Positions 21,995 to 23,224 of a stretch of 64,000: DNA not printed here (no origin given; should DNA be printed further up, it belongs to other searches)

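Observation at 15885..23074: Set of membrane-anchored or secreted proteases in the accessory region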

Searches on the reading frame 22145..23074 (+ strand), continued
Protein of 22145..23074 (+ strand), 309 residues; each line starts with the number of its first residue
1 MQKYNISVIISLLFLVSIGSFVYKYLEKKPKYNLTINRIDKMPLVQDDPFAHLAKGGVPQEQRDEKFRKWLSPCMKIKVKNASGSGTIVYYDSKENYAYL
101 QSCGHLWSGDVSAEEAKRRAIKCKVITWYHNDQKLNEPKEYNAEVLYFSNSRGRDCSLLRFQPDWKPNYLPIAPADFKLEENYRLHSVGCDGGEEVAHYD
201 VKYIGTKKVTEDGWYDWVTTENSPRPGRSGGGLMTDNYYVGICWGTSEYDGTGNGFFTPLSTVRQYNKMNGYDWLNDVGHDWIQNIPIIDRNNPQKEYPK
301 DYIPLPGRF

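Call 55: fold_search(model_id=the predicted structure, library=viral)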
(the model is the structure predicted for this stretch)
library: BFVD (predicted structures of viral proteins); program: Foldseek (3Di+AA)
matches with E <= 10: 897; with E <= 0.001: 262
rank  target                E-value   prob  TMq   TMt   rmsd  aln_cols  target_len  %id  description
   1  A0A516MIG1            1.5e-08  1.00  0.45  0.64  16.4       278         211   14  (no name in the UniProt tables at hand)
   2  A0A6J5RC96            3.0e-08  1.00  0.44  0.40  16.3       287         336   16  Trypsin-like peptidase domain containing protein [uncultured Caudovirales phage]
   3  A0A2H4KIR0            4.6e-08  1.00  0.47  0.33  18.2       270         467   14  (no name in the UniProt tables at hand)
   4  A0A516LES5            9.9e-08  1.00  0.44  0.44   4.7       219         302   13  (no name in the UniProt tables at hand)
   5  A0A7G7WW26            9.9e-08  1.00  0.45  0.59  19.4       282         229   13  HtrA protease/chaperone protein / Ssrine protease [Rhizobium phage AF3]
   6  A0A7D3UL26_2          1.2e-07  1.00  0.43  0.14  23.9       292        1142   13  (no name in the UniProt tables at hand)
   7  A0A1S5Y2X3            1.5e-07  1.00  0.46  0.53  14.5       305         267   13  Trypsin-like peptidase domain-containing serine protease [uncultured archaeal virus]
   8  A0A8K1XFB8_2          1.5e-07  1.00  0.45  0.13  18.0       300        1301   14  (no name in the UniProt tables at hand)
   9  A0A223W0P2            2.3e-07  1.00  0.46  0.18   4.7       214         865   15  Gp5/Type VI secretion system Vgr protein OB-fold domain-containing protein [Agrobacterium phage Atu_ph07]
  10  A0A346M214            2.8e-07  1.00  0.39  0.16  23.2       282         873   11  (no name in the UniProt tables at hand)
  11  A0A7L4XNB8            3.0e-07  1.00  0.46  0.54  18.1       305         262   11  (no name in the UniProt tables at hand)
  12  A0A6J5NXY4            5.1e-07  1.00  0.49  0.55  20.0       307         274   14  Trypsin-like peptidase domain containing protein [uncultured Caudovirales phage]
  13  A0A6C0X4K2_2          6.0e-07  1.00  0.42  0.12  18.2       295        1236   15  Polyprotein [Apple picorna-like virus 1]
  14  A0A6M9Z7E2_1          6.0e-07  1.00  0.41  0.11  19.5       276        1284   12  Polyprotein [Riboviria sp.]
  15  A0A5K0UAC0            8.0e-07  1.00  0.44  0.26  15.0       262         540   14  Protease Do-like PDZ domain-containing protein [Yasminevirus sp. GU-2018]
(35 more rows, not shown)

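Call 68: search_solved_structures(query=A2, max_evalue=0.01, show_alignments=1)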
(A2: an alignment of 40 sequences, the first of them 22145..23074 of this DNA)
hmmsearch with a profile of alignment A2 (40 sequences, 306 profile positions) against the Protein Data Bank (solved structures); distinct sequences matched with E-value up to 0.01: 0.

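Call 80: find_related_loci(query=A2, collection=genome_contigs, flank=3000)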
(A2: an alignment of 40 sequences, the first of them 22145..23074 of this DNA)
Query A2 (309 aa) in genome_contigs; peptide patterns used: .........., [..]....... (x = any residue, [..] = any of these).
26 stretches matched a pattern; 4 encode a relative of the query (tblastn E <= 1e-3); 4 distinct loci.
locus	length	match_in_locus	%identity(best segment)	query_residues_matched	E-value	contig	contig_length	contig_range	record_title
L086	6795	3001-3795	54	39-307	8e-88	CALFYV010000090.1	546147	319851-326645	MAG TPA_asm: uncultured Bacteriovoracaceae bacterium isolate SRR7515931_bin.52_CONCOCT_v1.1_MAG genome assembly, contig:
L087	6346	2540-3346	48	39-307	2e-81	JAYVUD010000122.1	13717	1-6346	MAG: Chloracidobacterium sp. isolate GL74_UP_metabinner_11 GL74_UP_metabinner_11_121, whole genome shotgun sequence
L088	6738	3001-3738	45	59-306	2e-69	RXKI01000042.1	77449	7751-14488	MAG: Neisseriaceae bacterium isolate AWTP1-37 sample_33_scaffold_54, whole genome shotgun sequence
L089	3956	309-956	47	56-275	1e-65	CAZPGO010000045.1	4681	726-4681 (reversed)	MAG TPA_asm: uncultured archaeon isolate SRP067234_co1_315 genome assembly, contig: k99_716730, whole genome shotgun seq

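Call 81: search_protein_families(library=padloc, proteins=[window:22145-23074:+], max_evalue=0.01)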
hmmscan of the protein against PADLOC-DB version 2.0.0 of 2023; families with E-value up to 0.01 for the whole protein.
window:22145-23074:+ (309 aa): 0 families
